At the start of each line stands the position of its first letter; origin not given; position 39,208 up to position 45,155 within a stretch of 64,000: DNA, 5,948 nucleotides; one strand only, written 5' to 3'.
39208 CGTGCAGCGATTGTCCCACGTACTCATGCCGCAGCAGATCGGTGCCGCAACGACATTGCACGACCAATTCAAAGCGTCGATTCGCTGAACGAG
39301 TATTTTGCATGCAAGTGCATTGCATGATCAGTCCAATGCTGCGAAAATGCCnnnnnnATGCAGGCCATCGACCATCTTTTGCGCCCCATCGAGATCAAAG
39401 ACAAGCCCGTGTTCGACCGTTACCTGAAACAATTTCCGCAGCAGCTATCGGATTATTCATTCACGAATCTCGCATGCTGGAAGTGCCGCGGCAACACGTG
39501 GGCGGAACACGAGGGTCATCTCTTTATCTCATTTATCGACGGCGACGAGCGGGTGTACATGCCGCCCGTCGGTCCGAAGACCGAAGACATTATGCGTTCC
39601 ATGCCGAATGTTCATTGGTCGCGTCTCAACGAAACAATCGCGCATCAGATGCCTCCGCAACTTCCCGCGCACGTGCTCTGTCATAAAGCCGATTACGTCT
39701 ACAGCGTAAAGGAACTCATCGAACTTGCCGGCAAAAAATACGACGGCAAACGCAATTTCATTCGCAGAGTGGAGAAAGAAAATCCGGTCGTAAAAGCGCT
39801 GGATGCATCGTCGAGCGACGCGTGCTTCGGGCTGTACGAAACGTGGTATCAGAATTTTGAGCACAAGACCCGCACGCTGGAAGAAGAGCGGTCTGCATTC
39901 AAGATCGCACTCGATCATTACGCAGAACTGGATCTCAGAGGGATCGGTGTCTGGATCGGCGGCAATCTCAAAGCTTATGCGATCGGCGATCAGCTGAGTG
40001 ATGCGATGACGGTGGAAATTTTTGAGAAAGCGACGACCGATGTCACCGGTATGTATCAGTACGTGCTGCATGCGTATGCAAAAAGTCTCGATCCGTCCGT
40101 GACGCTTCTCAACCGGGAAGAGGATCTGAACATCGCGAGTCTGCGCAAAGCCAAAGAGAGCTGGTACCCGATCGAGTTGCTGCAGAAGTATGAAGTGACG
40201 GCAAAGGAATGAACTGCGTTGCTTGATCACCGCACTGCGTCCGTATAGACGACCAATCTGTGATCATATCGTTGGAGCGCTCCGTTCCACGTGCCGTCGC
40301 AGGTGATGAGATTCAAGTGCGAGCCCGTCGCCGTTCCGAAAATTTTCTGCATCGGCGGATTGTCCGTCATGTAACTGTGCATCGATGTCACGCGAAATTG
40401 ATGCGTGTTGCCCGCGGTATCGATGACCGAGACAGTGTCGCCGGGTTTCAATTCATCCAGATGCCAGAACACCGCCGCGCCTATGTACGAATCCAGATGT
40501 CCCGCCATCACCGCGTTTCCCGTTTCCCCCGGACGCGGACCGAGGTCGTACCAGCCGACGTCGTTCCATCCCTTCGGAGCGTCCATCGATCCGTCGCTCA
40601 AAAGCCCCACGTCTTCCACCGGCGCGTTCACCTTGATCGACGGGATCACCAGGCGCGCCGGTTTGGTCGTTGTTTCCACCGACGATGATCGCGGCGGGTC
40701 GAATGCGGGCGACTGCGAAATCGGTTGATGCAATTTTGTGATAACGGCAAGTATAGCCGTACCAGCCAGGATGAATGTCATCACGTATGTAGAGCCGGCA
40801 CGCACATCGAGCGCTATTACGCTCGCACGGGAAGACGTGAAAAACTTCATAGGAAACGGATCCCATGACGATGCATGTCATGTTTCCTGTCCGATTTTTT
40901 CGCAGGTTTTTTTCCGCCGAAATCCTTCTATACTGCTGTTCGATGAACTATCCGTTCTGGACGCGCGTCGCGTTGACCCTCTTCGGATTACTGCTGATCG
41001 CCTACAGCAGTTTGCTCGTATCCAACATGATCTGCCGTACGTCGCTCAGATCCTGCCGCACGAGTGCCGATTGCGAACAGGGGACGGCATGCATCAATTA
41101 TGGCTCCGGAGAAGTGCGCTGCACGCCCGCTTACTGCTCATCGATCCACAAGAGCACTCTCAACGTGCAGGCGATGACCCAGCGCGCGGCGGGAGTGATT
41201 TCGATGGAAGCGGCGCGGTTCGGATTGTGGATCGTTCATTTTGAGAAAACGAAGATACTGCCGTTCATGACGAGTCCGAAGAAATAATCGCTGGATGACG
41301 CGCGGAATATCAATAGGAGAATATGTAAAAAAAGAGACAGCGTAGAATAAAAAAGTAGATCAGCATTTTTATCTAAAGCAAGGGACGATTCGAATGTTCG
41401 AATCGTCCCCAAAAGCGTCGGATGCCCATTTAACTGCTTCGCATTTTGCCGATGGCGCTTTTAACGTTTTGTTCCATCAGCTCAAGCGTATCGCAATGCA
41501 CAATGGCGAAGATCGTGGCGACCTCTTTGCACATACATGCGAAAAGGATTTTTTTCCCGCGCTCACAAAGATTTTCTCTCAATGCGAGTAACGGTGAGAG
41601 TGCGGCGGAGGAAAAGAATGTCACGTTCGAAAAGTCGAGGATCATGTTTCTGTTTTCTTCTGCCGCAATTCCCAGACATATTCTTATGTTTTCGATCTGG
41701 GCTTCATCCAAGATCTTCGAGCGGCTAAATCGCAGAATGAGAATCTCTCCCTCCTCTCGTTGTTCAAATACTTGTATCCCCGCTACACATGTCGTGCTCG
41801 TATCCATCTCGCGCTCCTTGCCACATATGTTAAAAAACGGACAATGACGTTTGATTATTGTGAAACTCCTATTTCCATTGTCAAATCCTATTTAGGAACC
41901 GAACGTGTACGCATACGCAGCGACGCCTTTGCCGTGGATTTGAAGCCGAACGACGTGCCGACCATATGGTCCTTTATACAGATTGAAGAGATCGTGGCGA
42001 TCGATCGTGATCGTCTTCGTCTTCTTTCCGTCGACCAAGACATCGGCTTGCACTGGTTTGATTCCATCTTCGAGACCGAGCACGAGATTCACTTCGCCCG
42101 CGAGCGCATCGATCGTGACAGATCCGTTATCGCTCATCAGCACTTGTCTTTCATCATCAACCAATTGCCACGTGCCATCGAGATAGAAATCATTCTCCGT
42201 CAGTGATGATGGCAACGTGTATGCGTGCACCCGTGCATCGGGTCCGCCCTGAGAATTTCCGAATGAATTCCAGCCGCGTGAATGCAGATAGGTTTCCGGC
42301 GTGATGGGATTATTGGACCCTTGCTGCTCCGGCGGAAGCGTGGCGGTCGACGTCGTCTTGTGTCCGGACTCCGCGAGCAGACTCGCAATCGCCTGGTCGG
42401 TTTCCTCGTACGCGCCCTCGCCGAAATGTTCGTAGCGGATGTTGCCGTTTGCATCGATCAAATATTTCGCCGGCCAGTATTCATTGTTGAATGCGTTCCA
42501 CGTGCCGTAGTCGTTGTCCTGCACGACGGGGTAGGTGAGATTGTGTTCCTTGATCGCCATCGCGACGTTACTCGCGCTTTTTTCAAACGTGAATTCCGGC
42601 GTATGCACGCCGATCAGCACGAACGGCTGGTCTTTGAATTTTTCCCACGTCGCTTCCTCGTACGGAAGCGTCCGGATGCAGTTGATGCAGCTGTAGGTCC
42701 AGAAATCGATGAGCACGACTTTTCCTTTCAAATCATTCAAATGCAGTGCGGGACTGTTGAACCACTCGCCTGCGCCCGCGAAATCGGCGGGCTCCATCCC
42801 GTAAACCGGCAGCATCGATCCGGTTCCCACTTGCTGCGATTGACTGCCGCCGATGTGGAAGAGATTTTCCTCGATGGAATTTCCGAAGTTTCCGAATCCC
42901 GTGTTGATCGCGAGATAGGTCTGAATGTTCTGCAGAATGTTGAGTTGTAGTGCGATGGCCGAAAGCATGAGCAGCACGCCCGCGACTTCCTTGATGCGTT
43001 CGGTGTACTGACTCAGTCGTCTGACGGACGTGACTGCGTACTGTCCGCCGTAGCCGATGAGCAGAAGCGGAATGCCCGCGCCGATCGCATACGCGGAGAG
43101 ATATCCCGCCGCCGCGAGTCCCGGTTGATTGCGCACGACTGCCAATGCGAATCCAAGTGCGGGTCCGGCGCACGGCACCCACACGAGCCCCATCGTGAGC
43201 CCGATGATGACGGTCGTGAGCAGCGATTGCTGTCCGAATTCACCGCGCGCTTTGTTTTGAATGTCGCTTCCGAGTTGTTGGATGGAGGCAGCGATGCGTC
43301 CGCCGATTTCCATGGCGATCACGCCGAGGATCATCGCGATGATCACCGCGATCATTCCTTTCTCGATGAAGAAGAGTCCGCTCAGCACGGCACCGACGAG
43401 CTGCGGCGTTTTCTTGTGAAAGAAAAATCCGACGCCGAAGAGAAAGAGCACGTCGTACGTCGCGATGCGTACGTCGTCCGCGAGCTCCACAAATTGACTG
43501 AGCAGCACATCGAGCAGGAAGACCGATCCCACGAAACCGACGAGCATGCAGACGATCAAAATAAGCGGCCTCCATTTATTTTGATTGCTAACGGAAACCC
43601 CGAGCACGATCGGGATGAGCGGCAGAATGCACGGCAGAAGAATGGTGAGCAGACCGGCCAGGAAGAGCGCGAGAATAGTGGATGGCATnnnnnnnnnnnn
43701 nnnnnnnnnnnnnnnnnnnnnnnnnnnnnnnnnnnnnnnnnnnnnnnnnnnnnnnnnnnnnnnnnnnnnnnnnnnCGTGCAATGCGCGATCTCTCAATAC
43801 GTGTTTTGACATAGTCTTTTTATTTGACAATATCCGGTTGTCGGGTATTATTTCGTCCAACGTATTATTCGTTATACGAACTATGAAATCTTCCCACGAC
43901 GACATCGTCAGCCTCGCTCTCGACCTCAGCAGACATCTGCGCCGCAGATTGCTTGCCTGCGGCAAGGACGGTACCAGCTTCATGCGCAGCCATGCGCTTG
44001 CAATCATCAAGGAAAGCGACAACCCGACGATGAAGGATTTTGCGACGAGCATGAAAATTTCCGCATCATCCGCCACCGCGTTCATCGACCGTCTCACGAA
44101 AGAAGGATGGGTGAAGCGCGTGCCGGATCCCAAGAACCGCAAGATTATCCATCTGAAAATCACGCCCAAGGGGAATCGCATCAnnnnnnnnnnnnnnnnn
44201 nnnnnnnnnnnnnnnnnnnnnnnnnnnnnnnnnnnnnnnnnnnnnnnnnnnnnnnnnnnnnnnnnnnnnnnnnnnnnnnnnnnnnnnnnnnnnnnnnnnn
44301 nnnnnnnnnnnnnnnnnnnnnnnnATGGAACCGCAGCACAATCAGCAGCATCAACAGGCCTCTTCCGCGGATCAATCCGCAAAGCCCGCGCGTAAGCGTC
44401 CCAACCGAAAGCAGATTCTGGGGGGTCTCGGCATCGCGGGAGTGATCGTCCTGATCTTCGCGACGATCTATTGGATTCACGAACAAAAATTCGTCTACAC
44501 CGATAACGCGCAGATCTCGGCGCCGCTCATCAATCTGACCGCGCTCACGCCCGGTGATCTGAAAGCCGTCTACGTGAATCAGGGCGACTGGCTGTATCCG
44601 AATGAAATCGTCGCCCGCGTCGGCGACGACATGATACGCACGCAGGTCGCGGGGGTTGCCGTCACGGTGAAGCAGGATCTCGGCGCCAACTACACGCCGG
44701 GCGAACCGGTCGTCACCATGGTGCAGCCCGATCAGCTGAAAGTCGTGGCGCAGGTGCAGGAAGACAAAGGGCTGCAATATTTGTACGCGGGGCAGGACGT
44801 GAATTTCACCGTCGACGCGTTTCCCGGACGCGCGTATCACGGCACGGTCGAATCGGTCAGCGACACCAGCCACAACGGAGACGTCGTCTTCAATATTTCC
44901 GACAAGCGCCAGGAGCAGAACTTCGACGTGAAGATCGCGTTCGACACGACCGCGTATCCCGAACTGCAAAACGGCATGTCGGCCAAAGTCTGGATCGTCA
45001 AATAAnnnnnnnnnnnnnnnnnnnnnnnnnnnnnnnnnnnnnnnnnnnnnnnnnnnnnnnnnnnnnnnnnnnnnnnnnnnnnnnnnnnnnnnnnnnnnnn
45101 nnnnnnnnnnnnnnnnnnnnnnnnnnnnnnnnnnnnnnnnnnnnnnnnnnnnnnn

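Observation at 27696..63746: G-free, C/U-rich leaders replace Shine-Dalgarno sequences upstream of many start codons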

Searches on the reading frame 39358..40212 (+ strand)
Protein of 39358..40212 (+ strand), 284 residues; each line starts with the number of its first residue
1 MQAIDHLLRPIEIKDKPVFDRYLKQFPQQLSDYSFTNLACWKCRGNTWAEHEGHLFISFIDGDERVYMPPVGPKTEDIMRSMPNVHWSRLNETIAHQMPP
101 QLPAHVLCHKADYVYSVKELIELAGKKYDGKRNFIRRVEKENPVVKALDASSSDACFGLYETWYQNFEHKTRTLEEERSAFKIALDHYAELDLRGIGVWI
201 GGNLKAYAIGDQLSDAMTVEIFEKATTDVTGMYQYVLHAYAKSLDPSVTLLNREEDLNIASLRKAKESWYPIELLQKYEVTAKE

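Call 72: search_protein_families(library=pfam, max_evalue=0.01, proteins=[window:39358-40212:+])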
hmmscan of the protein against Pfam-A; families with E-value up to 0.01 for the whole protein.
window:39358-40212:+ (284 aa): 1 family
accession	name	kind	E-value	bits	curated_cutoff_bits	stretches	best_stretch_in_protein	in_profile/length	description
PF09924.15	LPG_synthase_C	-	2.2e-28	99.6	27.5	1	25-278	3-295/298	Phosphatidylglycerol lysyltransferase, C-terminal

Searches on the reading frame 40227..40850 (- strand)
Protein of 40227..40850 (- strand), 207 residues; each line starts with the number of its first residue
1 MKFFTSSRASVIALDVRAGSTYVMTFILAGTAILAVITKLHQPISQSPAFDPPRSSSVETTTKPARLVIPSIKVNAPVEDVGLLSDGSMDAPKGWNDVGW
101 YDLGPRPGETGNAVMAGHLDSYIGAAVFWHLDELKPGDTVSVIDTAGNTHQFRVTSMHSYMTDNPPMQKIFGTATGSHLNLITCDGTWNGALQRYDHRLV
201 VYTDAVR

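Call 72: search_protein_families(library=pfam, max_evalue=0.01, proteins=[window:40227-40850:-])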
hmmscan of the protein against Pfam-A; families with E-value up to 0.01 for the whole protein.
window:40227-40850:- (207 aa): 1 family
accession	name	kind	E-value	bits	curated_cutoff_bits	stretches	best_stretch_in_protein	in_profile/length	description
PF04203.18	Sortase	-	3.9e-23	82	26.6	1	67-205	1-124/125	Sortase domain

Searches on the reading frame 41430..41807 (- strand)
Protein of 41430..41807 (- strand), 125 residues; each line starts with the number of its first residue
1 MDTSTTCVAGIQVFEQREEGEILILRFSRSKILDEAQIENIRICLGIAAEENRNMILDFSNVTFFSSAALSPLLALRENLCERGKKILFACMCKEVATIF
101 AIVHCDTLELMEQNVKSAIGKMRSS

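Call 72: search_protein_families(library=pfam, max_evalue=0.01, proteins=[window:41430-41807:-])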
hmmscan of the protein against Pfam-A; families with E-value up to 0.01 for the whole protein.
window:41430-41807:- (125 aa): 2 families
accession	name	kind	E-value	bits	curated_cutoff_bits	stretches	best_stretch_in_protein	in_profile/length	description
PF01740.26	STAS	-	2.9e-10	40.3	22.6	1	17-118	5-106/106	STAS domain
PF13466.11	STAS_2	-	3.8e-05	24.2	29.2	1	53-102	27-76/80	STAS domain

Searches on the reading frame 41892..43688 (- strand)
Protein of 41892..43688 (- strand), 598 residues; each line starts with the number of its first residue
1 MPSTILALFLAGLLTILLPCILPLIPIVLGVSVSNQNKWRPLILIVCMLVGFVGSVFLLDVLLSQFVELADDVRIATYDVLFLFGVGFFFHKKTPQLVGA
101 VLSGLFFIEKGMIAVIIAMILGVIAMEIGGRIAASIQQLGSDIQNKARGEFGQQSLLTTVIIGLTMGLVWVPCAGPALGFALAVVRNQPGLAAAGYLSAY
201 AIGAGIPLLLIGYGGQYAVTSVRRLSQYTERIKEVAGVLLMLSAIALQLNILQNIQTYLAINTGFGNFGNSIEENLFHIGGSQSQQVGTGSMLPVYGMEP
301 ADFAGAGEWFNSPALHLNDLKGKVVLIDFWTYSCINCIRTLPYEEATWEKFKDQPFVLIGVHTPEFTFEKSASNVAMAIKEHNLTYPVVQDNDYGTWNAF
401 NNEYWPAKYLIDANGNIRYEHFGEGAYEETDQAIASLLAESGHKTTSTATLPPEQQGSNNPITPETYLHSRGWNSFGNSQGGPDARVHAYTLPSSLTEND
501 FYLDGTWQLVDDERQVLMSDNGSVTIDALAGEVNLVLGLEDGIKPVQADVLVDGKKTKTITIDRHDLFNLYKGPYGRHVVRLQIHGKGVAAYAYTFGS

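Call 9: search_protein_families(library=pfam, proteins=[window:41892-43688:-])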
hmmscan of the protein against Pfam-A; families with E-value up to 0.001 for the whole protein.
window:41892-43688:- (598 aa): 5 families
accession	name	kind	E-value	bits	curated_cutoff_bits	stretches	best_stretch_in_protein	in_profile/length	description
PF17991.7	Thioredoxin_10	-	4.5e-23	82.8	27.1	1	463-597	1-142/142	Thioredoxin like C-terminal domain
PF02683.22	DsbD_TM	-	3.4e-12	46.6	27.1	2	108-248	77-215/219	Cytochrome C biogenesis protein transmembrane domain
PF00578.27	AhpC-TSA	-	6.5e-11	42.7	26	1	315-419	18-123/124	AhpC/TSA family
PF08534.16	Redoxin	-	1.6e-09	38.2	26.6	1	315-425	21-136/148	Redoxin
PF13905.12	Thioredoxin_8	-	2.6e-07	31.3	27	1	322-417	1-94/94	Thioredoxin-like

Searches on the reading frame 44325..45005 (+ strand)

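Call 9: search_protein_families(library=pfam, proteins=[window:44325-45005:+])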
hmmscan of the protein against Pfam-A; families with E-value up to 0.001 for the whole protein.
window:44325-45005:+ (226 aa): 3 families
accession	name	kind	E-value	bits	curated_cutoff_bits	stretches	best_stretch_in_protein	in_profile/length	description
PF13437.12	HlyD_3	-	1.7e-10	42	22.2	1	104-190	2-88/106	HlyD family secretion protein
PF16576.10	HlyD_D23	-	5.1e-08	32.9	30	1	104-181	111-187/214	Barrel-sandwich domain of CusB or HlyD membrane-fusion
PF00529.27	CusB_dom_1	-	0.00064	20.4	26.5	1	47-225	5-88/89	Cation efflux system protein CusB domain 1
